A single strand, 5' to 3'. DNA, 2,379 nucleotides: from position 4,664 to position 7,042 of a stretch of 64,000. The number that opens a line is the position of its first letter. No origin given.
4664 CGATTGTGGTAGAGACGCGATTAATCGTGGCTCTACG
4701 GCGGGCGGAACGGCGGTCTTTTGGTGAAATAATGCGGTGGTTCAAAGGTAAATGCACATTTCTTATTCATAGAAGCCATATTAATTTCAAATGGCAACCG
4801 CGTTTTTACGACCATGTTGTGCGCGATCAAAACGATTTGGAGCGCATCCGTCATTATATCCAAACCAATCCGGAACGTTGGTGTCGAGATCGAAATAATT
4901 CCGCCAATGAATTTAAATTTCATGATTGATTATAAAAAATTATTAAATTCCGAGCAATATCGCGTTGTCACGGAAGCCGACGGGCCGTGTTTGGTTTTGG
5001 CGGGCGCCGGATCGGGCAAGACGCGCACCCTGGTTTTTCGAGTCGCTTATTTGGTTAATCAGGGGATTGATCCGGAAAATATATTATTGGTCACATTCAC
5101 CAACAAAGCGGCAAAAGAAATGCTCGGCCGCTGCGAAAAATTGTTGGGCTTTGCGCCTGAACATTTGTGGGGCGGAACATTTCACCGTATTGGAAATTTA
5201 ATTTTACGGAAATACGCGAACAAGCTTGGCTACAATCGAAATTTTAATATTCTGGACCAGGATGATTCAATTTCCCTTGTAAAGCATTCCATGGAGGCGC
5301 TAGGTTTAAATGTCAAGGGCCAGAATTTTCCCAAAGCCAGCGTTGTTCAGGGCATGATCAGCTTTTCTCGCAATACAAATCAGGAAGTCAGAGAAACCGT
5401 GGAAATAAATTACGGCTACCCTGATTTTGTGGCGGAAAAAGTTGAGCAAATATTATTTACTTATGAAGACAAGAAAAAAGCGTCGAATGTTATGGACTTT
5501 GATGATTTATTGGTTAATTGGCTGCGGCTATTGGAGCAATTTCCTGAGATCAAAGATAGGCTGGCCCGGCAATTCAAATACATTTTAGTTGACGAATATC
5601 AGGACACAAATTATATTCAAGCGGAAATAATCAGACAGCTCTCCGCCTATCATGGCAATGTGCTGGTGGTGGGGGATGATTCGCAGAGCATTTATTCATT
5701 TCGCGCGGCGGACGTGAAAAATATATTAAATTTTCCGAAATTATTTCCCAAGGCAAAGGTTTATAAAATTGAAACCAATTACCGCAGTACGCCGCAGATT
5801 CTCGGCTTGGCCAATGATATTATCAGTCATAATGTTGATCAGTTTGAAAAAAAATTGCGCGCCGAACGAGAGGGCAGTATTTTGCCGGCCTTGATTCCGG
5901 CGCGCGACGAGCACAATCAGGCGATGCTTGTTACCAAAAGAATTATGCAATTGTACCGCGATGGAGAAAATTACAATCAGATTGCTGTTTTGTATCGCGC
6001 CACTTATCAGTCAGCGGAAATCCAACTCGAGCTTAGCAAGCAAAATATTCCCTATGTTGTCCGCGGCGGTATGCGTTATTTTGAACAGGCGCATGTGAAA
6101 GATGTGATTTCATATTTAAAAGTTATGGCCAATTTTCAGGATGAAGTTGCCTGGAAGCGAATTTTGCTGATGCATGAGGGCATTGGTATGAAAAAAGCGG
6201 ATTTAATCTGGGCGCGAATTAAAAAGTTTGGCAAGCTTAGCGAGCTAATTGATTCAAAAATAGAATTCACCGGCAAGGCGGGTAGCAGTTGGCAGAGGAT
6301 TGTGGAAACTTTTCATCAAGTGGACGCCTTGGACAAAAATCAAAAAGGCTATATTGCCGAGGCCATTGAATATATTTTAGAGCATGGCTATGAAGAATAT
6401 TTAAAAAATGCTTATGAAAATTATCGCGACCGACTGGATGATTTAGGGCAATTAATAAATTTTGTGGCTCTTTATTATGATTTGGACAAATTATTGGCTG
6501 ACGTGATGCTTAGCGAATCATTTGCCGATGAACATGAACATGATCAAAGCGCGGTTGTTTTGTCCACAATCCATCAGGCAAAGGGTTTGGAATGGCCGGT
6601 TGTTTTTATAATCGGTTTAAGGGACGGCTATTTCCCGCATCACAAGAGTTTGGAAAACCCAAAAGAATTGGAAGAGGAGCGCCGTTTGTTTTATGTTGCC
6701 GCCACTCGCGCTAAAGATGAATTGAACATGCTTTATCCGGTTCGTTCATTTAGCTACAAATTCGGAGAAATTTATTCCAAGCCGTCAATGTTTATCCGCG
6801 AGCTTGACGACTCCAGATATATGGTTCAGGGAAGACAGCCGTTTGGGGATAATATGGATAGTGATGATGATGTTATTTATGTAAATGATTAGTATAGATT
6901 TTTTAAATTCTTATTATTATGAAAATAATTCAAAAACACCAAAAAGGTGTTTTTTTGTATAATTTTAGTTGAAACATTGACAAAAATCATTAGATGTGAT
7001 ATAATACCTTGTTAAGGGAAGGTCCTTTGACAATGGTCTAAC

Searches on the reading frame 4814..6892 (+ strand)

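Call 16: search_protein_families(library=pfam, proteins=[window:4814-6892:+], max_evalue=0.00001)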
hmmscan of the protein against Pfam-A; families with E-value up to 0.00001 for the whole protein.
window:4814-6892:+ (692 aa): 5 families
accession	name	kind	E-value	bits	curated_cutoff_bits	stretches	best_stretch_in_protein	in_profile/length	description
PF00580.27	UvrD-helicase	-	7.9e-80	268.9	23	1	44-311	1-270/271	UvrD/REP helicase N-terminal domain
PF13361.12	UvrD_C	-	8.7e-62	210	25.6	1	317-641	1-347/350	UvrD-like helicase C-terminal domain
PF13245.12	AAA_19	-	5.6e-22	78.8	25.1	1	56-297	11-134/134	AAA domain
PF13538.12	UvrD_C_2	-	2.8e-12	46.7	27.4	1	581-639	2-51/52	UvrD-like helicase C-terminal domain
PF01443.25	Viral_helicase1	-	6.3e-09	36.4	21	0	571-639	172-226/228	Viral superfamily 1 RNA helicase core domain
